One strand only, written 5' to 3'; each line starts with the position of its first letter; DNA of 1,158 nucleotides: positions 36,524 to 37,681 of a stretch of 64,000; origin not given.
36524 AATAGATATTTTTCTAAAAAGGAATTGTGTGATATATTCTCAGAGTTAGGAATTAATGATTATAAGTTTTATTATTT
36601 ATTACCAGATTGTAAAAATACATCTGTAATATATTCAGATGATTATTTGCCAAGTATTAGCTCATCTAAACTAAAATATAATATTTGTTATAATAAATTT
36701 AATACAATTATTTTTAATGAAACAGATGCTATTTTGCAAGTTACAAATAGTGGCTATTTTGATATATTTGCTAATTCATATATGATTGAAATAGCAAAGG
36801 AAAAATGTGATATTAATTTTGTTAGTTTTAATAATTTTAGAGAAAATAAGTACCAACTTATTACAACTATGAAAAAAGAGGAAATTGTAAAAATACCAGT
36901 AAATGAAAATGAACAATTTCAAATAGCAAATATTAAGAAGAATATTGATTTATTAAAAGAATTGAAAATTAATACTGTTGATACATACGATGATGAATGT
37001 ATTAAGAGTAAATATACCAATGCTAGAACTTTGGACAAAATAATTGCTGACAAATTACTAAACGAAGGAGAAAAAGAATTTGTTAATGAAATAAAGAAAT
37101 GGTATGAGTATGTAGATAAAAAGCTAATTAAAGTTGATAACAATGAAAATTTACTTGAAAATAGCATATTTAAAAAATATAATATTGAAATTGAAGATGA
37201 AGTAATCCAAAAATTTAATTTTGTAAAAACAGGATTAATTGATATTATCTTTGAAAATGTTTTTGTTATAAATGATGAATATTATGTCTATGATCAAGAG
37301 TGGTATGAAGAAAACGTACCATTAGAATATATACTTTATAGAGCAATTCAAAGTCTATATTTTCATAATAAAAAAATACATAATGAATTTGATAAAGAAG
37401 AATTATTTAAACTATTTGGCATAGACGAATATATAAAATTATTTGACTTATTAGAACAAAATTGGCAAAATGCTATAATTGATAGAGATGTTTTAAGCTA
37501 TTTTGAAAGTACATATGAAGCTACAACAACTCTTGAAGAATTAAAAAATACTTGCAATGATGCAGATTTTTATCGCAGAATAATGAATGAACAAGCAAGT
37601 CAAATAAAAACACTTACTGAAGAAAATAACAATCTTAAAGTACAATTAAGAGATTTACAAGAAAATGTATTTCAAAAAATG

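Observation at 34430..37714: WbdD-like methyltransferase + kinase-like + coiled-coil protein next to an extended Wzt-type ATPase: possible cap-and-ruler chain termination in a Gram-positive rhamnan locus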

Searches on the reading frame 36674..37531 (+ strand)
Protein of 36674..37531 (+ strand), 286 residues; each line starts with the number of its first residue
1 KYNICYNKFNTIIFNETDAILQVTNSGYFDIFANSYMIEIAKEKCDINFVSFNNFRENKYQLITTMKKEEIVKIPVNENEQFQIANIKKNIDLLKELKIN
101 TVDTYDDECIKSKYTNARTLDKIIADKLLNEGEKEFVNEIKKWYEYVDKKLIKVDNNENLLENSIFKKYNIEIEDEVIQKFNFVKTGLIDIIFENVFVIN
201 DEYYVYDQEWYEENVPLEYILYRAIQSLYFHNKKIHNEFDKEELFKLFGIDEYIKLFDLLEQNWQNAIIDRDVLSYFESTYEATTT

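Call 35: predict_structure(alignment_id=A2)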
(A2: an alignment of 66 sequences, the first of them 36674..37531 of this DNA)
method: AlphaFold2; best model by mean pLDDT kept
length: 286 residues; sequences in the alignment: 66
mean_pLDDT: 88.9   pTM: 0.88
mean pLDDT of the five models: 88.9, 88.8, 88.4, 88.1, 88.1
residues with pLDDT >= 90: 195; 70-90: 58; 50-70: 30; < 50: 3
segments of 3 or more residues with pLDDT < 50: none
pLDDT, mean of each block of 10 residues (from residue 1): 62 73 72 52 72 88 90 90 96 98 96 96 98 98 98 85 94 94 96 98 97 97 97 93 98 98 96 82 65
secondary structure, 60 per line:
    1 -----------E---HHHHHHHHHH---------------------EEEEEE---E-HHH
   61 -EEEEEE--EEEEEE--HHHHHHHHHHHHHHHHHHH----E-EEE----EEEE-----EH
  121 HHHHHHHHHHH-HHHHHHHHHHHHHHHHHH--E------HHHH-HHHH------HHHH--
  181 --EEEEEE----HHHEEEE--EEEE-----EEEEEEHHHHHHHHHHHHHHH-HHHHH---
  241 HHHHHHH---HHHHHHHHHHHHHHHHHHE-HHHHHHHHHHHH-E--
elements in order: H16-25 E47-52 E62-67 E70-75 H78-96 E103-105 E110-113 H120-131 H133-150 H160-163 H165-168 H175-178 E183-188 E196-199 E202-205 E211-216 H217-231 H233-237 H241-247 H251-268 H271-282

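Call 37: fold_search(model_id=the predicted structure, library=pdb)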
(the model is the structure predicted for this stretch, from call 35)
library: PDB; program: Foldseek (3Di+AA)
matches with E <= 10: 1586; with E <= 0.001: 19
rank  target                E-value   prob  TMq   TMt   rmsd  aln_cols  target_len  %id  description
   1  4r77_A                3.1e-05  1.00  0.37  0.38  15.5       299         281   14  Crystal structure of choline kinase LicA from Streptococcus pneumoniae (released 2015-08-12)
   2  2qg7_E                6.5e-05  1.00  0.33  0.27  17.5       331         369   13  Plasmodium vivax ethanolamine kinase Pv091845 (released 2007-07-24)
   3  5igz                  6.5e-05  1.00  0.30  0.29  14.7       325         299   13  Macrolide 2'-phosphotransferase type II - complex with GDP and spiramycin (released 2017-04-26)
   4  5uxa                  6.5e-05  1.00  0.32  0.31  15.8       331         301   14  Crystal structure of macrolide 2'-phosphotransferase MphB from Escherichia coli (released 2017-06-28)
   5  3uzr                  7.2e-05  1.00  0.33  0.32  15.8       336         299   12  Crystal structure of aminoglycoside phosphotransferase APH(2'')-Ib, apo form (released 2011-12-21)
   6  3i0o                  1.8e-04  0.97  0.26  0.23  16.5       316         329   13  Crystal Structure of Spectinomycin Phosphotransferase, APH(9)-Ia, in complex with ADP and Spectinomcyin (released 2010-01-19)
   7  7w1a_A                1.9e-04  1.00  0.34  0.34  14.9       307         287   14  Crystal Structure of MPH-E in complex with GMP and Azithromycin (released 2023-04-26)
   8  7f0a                  2.0e-04  1.00  0.34  0.34  12.0       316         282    8  Crystal structure of capreomycin phosphotransferase (released 2022-05-11)
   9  5igi                  2.1e-04  0.99  0.29  0.28  16.2       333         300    8  Macrolide 2'-phosphotransferase type I - complex with guanosine and azithromycin (released 2017-04-26)
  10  4few_B                5.5e-04  1.00  0.37  0.40  13.1       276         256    9  Crystal structure of the aminoglycoside phosphotransferase APH(3')-Ia, with substrate kanamycin and small molecule inh (released 2012-06-20)
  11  2qg7_B                5.5e-04  0.99  0.32  0.26  17.8       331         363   12  Plasmodium vivax ethanolamine kinase Pv091845 (released 2007-07-24)
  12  1nd4_A                6.2e-04  1.00  0.39  0.43  12.7       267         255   10  Crystal structure of aminoglycoside-3'-phosphotransferase-IIa (released 2003-09-16)
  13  3sgc                  6.5e-04  0.99  0.32  0.31  16.9       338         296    9  Crystal Structure of Apo Aminoglycoside-2''-Phosphotransferase Type IVa (released 2011-06-29)
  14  3tdw                  6.9e-04  0.99  0.34  0.33  12.5       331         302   12  The GDP complex of the aminoglycoside 2'-phosphotransfere-IIIa F108L mutant (released 2012-03-07)
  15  3n4u                  7.7e-04  0.99  0.37  0.35  13.8       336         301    8  app APH(2")-IVa form II (released 2010-06-30)
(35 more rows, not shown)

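Call 53: search_solved_structures(query=A3, max_evalue=10, show_alignments=5)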
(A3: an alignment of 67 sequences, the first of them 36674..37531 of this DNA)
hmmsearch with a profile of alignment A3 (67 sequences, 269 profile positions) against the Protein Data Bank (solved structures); distinct sequences matched with E-value up to 10: 2.
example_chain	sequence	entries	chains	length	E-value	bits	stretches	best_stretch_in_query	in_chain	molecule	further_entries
3sky_A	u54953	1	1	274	0.71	12.8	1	90-149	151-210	Copper-exporting P-type ATPase B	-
3skx_A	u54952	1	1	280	0.75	12.7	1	90-149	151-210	Copper-exporting P-type ATPase B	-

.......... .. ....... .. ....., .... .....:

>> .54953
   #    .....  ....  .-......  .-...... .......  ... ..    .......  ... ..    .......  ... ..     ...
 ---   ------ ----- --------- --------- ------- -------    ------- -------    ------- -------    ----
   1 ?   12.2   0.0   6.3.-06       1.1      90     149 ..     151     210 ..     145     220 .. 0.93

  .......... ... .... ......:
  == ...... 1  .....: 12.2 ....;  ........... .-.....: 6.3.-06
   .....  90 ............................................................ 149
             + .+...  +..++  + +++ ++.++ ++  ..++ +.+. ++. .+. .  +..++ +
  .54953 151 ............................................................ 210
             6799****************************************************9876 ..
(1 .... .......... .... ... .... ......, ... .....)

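Call 54: find_homologous_proteins(query=A3, max_evalue=0.001)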
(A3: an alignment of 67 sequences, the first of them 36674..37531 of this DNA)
Query A3 (67 sequences) (286 aa, profile of the alignment): 77 proteins with E <= 0.001 among 5517 candidates.
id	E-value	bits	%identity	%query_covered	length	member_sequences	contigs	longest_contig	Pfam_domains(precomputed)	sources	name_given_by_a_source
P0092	5.1e-94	333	39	92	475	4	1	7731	-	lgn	-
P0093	7.3e-92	326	42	89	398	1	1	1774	-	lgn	-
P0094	2.9e-88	314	36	98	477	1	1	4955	-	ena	-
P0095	2.2e-87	311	34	98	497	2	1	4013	-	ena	-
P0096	2.2e-86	308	35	97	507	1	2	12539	PF13489.13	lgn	-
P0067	4.7e-85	304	42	91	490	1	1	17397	-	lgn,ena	-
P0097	1.7e-83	299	41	84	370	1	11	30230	-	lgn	-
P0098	1.3e-81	292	40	83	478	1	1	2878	-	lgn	-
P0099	8.8e-81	290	42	84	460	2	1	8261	-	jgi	jgi:hypothetical protein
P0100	4.4e-80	287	41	87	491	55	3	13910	-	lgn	-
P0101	5.2e-80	287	36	75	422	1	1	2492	-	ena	-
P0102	5.5e-78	280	31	94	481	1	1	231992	-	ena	-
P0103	4.2e-77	278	34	95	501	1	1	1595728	-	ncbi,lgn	ncbi:MAG: hypothetical protein V8R82_04295 [Clostridia bacterium]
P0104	4.6e-77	277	39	87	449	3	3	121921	-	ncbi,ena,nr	ncbi:MAG: hypothetical protein IJ629_05900 [Clostridia bacterium]|nr:hypothetical protein [Clostridi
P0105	4.7e-77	277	33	95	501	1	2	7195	-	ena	-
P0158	7.3e-45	172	36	98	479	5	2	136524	-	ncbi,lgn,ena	-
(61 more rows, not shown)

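Call 56: find_encoding_contigs(protein=P0103, flank=10000, max_places=1)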
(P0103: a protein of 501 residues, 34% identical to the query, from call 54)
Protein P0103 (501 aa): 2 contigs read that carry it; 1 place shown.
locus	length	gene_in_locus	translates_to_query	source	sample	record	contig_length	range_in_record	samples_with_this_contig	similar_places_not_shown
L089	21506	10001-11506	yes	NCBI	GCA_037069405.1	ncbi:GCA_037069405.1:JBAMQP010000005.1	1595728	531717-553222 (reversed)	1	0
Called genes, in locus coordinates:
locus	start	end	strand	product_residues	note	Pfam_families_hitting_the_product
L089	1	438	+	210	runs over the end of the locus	PF09581:Spore_III_AF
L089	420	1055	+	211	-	PF27550:SpoIIIAG_C (weak)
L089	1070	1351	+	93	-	PF12685:SpoIIIAH (weak)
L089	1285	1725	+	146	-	PF12685:SpoIIIAH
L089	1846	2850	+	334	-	PF01515:PTA_PTB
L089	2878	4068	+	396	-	PF00871:Acetate_kinase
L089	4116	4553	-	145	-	-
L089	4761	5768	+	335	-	PF00535:Glycos_transf_2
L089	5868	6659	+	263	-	PF01061:ABC2_membrane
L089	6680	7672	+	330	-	PF00535:Glycos_transf_2, PF10111:Glyco_tranf_2_2 (weak), PF13641:Glyco_tranf_2_3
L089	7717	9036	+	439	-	PF00005:ABC_tran, PF14524:Wzt_C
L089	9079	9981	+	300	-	PF00753:Lactamase_B, PF23023:Anti-Pycsar_Apyc1 (weak), PF12706:Lactamase_B_2 (weak)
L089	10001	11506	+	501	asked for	-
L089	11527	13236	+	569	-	PF00535:Glycos_transf_2, PF10111:Glyco_tranf_2_2 (faint)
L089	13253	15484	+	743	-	PF00535:Glycos_transf_2, PF13641:Glyco_tranf_2_3, PF13439:Glyco_transf_4, PF00534:Glycos_transf_1, PF13692:Glyco_trans_1_4 (weak)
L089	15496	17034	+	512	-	PF09913:DUF2142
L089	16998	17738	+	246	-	PF00535:Glycos_transf_2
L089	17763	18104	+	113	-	PF10066:DUF2304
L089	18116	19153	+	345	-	PF00535:Glycos_transf_2, PF10111:Glyco_tranf_2_2, PF13641:Glyco_tranf_2_3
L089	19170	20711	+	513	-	PF09913:DUF2142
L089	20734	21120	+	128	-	-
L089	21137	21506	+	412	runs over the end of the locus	-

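Call 57: find_encoding_contigs(protein=P0158, flank=10000, max_places=1)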
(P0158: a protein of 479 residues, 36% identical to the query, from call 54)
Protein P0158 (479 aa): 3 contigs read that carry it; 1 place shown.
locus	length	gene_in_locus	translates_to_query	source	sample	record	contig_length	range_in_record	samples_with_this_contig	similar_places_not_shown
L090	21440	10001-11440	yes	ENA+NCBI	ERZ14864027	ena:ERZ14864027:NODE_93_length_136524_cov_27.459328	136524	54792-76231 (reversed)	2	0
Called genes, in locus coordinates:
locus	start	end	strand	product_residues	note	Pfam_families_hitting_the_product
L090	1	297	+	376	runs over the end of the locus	PF01757:Acyl_transf_3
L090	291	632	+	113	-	PF00892:EamA (weak)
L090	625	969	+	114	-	PF00892:EamA, PF03151:TPT (weak)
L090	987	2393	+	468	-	-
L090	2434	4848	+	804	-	PF07538:ChW, PF00246:Peptidase_M14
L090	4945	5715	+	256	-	-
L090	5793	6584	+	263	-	PF01061:ABC2_membrane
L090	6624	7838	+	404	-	PF00005:ABC_tran, PF14524:Wzt_C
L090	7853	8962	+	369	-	PF00398:RrnaAD, PF13489:Methyltransf_23, PF02353:CMAS, PF05401:NodS (weak), PF08241:Methyltransf_11, PF08242:Methyltransf_12, PF13649:Methyltransf_25, PF13847:Methyltransf_31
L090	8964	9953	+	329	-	PF00535:Glycos_transf_2, PF10111:Glyco_tranf_2_2 (weak), PF13641:Glyco_tranf_2_3 (weak)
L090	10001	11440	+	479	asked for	-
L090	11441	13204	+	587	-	PF00535:Glycos_transf_2, PF10111:Glyco_tranf_2_2 (weak), PF00535:Glycos_transf_2, PF10111:Glyco_tranf_2_2, PF13641:Glyco_tranf_2_3 (weak), PF13712:Glyco_tranf_2_5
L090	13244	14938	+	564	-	PF00535:Glycos_transf_2, PF13641:Glyco_tranf_2_3, PF13632:Glyco_trans_2_3 (faint), PF02709:Glyco_transf_7C (faint), PF00535:Glycos_transf_2, PF10111:Glyco_tranf_2_2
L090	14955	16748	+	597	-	-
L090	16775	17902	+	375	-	PF01757:Acyl_transf_3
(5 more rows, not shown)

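Call 72: search_protein_families(library=pfam, proteins=[L089:9079-9981:+], max_evalue=0.001)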
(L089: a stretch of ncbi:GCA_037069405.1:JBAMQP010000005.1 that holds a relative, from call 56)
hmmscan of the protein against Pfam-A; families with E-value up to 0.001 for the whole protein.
L089:9079-9981:+ (300 aa): 2 families
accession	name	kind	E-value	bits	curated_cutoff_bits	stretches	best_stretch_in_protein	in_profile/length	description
PF00753.33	Lactamase_B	-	1.3e-13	51.8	22.7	1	56-238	14-179/196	Metallo-beta-lactamase superfamily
PF12706.13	Lactamase_B_2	-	1.8e-05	24.8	27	1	79-208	26-147/200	Beta-lactamase superfamily domain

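Call 81: search_protein_representatives(protein=window:36674-37531:+)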
Query: 286 residues. Proteins with E-value up to 0.001 (for the whole library): 593; up to 1e-10: 236; up to 1e-30: 91. The best 150 are listed.
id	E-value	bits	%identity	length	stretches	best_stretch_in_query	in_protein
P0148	1.9e-59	217.8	47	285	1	37-285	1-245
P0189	2.5e-57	210.9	40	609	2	2-283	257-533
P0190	4.1e-56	206.9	40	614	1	2-285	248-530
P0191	4.1e-52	193.8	43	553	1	2-277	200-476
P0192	9.8e-52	192.5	46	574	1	8-265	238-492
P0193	2.3e-51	191.3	38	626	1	2-283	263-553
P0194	9.3e-50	186.0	37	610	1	1-280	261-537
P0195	3.0e-48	181.1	41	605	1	2-281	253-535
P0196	4.2e-46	174.0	40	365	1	4-281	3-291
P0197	5.2e-46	173.7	38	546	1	2-273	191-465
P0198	6.9e-46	173.3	39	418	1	2-276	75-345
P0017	8.6e-46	173.0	39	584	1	2-275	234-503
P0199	1.6e-45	172.2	45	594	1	3-274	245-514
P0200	2.6e-45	171.5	35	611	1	2-281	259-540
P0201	2.7e-45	171.4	40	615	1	2-278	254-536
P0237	1.9e-36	142.4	39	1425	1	23-279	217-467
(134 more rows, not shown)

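Call 83: search_solved_structures(query=L089:9079-9981:+, max_evalue=0.01)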
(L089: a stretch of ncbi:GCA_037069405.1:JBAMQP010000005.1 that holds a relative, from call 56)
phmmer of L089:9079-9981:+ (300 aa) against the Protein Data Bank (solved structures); distinct sequences matched with E-value up to 0.01: 6.
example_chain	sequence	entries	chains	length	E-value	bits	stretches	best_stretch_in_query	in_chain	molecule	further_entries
9vc6_A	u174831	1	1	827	5.1e-05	26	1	180-249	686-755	Competence protein ComEC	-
9vcb_A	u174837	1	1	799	0.0023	20.6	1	181-252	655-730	DNA internalization-related competence protein ComEC/Rec2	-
7xhw_A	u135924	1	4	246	0.0024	20.5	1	4-105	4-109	Beta-lactamase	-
9vcf_A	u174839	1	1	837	0.0025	20.5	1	181-252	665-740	DNA internalization-related competence protein ComEC/Rec2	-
7xhx_A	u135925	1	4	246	0.0026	20.5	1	4-105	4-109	Beta-lactamase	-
9ic4_A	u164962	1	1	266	0.0042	19.7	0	179-252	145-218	Competence protein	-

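Call 88: search_protein_families(library=pfam, proteins=[P0237], max_evalue=0.00001)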
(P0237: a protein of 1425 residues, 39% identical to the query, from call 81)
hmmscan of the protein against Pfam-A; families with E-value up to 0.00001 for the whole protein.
P0237 (1425 aa): 1 family
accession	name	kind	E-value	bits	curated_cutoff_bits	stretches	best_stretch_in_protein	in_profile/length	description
PF05045.17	RgpF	-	1.4e-38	133.3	25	1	696-930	267-503/503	Rhamnan synthesis protein F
